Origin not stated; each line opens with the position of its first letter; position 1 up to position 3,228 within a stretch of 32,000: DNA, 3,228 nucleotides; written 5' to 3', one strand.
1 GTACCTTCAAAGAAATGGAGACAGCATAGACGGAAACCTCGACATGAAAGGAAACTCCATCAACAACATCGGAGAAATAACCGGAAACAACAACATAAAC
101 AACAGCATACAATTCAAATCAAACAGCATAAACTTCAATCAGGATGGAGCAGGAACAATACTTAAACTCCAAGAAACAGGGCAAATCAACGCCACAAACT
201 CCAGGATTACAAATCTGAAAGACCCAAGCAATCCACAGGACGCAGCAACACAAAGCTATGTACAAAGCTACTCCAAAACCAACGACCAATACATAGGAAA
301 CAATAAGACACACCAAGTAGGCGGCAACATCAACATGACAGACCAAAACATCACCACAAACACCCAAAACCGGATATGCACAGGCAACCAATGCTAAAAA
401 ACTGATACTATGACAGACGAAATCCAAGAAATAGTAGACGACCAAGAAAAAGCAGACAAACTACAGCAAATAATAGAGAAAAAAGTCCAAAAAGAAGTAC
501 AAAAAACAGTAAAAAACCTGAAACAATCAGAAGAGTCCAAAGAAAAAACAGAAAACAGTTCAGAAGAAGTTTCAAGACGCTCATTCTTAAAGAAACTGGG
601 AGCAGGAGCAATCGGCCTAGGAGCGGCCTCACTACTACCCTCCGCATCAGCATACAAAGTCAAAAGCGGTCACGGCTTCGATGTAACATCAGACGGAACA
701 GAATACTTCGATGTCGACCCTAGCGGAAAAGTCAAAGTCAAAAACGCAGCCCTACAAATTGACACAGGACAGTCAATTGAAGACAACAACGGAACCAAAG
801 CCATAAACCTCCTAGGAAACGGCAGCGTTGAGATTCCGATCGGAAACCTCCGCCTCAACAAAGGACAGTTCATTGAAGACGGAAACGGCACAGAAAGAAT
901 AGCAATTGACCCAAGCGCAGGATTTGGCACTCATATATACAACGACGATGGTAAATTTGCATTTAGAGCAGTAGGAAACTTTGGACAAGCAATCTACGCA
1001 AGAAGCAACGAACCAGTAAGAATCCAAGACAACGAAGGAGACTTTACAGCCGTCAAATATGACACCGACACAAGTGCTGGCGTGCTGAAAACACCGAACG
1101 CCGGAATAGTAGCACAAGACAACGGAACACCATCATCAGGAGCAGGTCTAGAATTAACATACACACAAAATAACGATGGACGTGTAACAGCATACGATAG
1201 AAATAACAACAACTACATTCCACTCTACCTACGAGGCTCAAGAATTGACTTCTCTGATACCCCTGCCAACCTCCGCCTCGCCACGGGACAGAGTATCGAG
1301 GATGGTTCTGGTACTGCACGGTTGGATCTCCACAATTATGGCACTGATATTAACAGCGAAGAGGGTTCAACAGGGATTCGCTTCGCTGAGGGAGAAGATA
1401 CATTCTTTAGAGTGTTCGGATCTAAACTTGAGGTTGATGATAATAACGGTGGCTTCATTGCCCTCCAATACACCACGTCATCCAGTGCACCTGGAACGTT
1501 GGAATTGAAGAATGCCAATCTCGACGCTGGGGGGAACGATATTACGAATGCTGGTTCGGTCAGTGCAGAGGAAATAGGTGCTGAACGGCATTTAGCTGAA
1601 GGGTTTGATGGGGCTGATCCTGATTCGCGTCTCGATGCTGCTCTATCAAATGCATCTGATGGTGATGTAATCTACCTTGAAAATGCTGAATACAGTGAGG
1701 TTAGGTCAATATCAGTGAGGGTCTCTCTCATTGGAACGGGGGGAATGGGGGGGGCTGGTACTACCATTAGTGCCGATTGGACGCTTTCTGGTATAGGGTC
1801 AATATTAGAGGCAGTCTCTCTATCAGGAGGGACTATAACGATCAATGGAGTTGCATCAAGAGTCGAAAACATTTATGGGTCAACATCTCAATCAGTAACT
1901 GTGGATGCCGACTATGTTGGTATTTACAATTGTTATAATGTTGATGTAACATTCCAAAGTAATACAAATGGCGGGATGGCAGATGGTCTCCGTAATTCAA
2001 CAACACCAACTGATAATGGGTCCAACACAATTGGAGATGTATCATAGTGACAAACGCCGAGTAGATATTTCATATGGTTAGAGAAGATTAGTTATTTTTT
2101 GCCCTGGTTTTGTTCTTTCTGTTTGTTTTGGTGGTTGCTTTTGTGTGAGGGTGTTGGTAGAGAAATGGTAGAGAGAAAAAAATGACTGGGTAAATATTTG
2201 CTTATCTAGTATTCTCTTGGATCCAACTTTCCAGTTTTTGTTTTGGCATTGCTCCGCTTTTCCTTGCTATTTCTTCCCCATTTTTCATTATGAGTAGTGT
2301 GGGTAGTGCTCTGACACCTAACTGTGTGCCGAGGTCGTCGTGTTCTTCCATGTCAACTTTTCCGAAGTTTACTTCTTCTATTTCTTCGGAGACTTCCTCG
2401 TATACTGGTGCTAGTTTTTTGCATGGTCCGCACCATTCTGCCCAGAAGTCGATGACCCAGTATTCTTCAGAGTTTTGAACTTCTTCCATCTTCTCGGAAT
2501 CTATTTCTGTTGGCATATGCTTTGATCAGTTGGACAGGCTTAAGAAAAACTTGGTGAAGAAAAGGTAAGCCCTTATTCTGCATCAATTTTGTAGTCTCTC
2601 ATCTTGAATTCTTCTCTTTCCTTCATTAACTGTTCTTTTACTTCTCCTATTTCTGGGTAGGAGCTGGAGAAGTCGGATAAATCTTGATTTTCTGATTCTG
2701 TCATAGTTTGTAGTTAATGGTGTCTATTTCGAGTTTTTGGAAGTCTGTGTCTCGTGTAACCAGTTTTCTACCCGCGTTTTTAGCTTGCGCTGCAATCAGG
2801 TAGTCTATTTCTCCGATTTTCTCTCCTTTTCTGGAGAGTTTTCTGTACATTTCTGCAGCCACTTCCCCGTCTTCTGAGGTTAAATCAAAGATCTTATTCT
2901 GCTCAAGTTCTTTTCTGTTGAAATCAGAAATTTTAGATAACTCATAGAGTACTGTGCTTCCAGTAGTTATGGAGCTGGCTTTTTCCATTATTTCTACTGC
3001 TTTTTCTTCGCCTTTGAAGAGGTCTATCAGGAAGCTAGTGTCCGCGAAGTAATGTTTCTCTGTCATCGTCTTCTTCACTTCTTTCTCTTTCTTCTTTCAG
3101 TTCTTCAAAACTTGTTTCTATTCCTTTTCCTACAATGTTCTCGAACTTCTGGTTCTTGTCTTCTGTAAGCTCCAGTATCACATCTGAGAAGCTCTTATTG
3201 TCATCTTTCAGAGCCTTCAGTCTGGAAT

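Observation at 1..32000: Kilobase-scale mosaic of opposite strand-composition skews that cuts through intact genes and mostly ignores gene orientation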

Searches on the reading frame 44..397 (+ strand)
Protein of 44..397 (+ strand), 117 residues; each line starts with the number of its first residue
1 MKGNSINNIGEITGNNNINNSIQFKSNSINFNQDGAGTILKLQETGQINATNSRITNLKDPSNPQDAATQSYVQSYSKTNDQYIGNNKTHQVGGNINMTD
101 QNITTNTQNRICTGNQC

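Call 37: search_protein_families(library=pfam, proteins=[window:44-397:+], max_evalue=0.001)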
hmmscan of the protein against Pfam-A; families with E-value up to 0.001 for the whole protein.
window:44-397:+ (117 aa): 1 family
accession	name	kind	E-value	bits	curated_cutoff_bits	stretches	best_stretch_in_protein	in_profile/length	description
PF03906.20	Phage_T7_tail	-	0.00013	22.2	25.2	1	34-75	109-150/157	Phage T7 tail fibre protein, N-terminal domain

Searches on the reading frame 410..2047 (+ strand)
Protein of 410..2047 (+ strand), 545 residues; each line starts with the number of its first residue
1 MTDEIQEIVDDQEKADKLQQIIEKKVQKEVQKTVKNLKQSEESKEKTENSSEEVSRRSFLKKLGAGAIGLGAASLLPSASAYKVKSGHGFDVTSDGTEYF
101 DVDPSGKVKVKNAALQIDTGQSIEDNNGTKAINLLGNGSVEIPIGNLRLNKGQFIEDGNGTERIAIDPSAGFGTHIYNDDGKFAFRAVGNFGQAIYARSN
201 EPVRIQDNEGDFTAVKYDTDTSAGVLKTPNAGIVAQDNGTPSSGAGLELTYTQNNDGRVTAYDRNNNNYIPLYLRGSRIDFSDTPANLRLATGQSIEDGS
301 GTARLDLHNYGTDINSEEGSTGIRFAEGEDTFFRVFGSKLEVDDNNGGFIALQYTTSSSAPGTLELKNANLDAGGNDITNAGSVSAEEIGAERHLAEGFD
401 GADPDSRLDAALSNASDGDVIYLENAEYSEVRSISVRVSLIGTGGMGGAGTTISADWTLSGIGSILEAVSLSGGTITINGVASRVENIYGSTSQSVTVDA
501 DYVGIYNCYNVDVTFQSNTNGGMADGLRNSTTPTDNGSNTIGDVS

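Call 37: search_protein_families(library=pfam, proteins=[window:410-2047:+], max_evalue=0.001)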
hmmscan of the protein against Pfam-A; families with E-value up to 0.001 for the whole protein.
window:410-2047:+ (545 aa): 0 families

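Call 56: find_homologous_proteins(query=window:410-2047:+, max_evalue=0.00001)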
Query window:410-2047:+ (545 aa): 26 proteins with E <= 0.00001 among 8000 candidates.
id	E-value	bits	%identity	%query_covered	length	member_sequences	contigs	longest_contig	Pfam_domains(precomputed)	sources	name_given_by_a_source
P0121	0.0e+0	1177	100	100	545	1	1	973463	-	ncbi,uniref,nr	ncbi:twin-arginine translocation signal domain-containing protein [Candidatus Nanohalobium constans]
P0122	2.5e-86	309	43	49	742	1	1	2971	-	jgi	-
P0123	3.4e-67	246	39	41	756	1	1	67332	-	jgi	jgi:hypothetical protein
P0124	1.4e-65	240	41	66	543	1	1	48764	-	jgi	jgi:hypothetical protein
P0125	1.2e-59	221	45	32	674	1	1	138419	-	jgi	jgi:hypothetical protein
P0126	1.1e-58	218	37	69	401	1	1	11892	-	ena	-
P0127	2.7e-58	216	37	70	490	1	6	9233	-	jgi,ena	-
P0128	4.6e-49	186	38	45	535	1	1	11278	-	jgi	-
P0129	3.6e-48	183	35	76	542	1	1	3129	PF13884.12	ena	-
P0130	6.7e-45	172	42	48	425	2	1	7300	-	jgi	-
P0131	1.1e-40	158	34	70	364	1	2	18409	-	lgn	-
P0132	3.0e-40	157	42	45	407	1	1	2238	-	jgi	jgi:hypothetical protein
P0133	4.1e-34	137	47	35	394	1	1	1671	-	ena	-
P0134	5.1e-34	136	40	42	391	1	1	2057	-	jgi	jgi:hypothetical protein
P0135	9.0e-34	135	35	49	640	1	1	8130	-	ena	-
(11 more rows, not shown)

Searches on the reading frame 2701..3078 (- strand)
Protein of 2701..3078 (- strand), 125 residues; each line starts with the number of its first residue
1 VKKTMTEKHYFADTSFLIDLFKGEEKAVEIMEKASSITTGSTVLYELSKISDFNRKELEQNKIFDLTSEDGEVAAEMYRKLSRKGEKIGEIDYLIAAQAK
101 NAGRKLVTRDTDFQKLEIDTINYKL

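Call 37: search_protein_families(library=pfam, proteins=[window:2701-3078:-], max_evalue=0.001)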
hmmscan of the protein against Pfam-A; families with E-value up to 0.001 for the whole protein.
window:2701-3078:- (125 aa): 1 family
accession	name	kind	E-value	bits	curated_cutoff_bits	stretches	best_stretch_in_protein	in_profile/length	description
PF01850.27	PIN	-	2.3e-14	54.5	23.6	1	10-116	1-117/120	PIN domain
